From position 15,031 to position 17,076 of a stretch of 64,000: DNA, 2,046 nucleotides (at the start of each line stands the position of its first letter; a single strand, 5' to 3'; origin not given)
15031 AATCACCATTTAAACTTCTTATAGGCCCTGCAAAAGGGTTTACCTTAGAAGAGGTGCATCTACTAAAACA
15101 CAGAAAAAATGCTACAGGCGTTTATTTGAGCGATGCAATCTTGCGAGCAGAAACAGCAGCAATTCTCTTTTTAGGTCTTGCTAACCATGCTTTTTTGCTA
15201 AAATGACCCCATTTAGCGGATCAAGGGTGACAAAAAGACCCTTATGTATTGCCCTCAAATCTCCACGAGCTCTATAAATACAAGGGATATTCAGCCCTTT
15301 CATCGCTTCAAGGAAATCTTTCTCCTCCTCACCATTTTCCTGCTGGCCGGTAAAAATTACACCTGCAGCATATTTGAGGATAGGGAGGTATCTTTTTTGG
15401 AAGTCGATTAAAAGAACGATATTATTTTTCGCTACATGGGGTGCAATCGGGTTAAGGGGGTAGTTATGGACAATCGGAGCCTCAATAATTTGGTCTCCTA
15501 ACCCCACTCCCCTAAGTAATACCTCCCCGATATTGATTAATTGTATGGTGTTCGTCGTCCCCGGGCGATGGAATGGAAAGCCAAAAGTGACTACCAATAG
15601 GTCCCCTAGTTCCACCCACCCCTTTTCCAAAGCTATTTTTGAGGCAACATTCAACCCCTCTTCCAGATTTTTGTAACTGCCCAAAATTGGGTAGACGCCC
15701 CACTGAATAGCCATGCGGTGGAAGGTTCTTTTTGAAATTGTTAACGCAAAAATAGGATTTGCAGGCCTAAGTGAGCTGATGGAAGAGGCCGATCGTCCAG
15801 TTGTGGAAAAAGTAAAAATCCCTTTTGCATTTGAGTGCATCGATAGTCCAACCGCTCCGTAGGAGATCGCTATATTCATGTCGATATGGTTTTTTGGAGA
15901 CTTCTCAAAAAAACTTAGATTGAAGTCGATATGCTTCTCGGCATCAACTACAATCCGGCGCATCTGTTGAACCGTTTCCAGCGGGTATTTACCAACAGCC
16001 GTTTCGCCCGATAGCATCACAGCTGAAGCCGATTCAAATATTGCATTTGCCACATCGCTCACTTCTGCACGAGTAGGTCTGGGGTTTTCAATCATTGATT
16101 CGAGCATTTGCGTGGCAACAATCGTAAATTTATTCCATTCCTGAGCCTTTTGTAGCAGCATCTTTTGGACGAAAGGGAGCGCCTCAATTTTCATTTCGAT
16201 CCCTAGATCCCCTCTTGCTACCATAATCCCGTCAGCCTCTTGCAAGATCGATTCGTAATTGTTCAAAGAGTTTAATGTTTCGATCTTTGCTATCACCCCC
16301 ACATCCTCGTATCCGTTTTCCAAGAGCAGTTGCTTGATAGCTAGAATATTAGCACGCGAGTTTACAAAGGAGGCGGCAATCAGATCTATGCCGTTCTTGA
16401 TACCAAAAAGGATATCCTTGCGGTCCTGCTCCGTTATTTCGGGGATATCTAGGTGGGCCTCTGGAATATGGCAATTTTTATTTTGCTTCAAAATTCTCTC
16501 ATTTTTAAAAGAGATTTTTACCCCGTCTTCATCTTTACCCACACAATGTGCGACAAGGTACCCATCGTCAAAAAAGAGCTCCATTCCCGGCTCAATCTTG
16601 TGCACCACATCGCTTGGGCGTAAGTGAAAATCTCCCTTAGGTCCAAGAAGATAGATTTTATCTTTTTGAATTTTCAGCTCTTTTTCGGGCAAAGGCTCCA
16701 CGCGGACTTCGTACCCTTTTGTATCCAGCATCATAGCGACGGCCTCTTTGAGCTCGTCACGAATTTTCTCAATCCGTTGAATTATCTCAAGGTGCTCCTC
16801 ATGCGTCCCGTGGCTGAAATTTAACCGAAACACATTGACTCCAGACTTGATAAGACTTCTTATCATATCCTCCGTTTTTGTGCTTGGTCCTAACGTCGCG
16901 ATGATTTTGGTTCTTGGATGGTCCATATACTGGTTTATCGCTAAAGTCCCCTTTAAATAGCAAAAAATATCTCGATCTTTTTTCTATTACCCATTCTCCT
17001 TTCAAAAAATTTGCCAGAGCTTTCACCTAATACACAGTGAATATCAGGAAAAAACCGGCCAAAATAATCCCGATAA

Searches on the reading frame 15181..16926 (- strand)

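Call 25: search_protein_families(library=pfam, proteins=[window:15181-16926:-], max_evalue=0.001)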
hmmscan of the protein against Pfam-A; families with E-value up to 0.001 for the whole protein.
window:15181-16926:- (581 aa): 2 families
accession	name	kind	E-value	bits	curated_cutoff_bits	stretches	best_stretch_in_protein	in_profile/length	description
PF00224.27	PK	-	2.7e-101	339.4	30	1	4-319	2-328/328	Pyruvate kinase, barrel domain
PF02887.21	PK_C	-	1.2e-26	93.5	28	1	353-463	2-113/114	Pyruvate kinase, alpha/beta domain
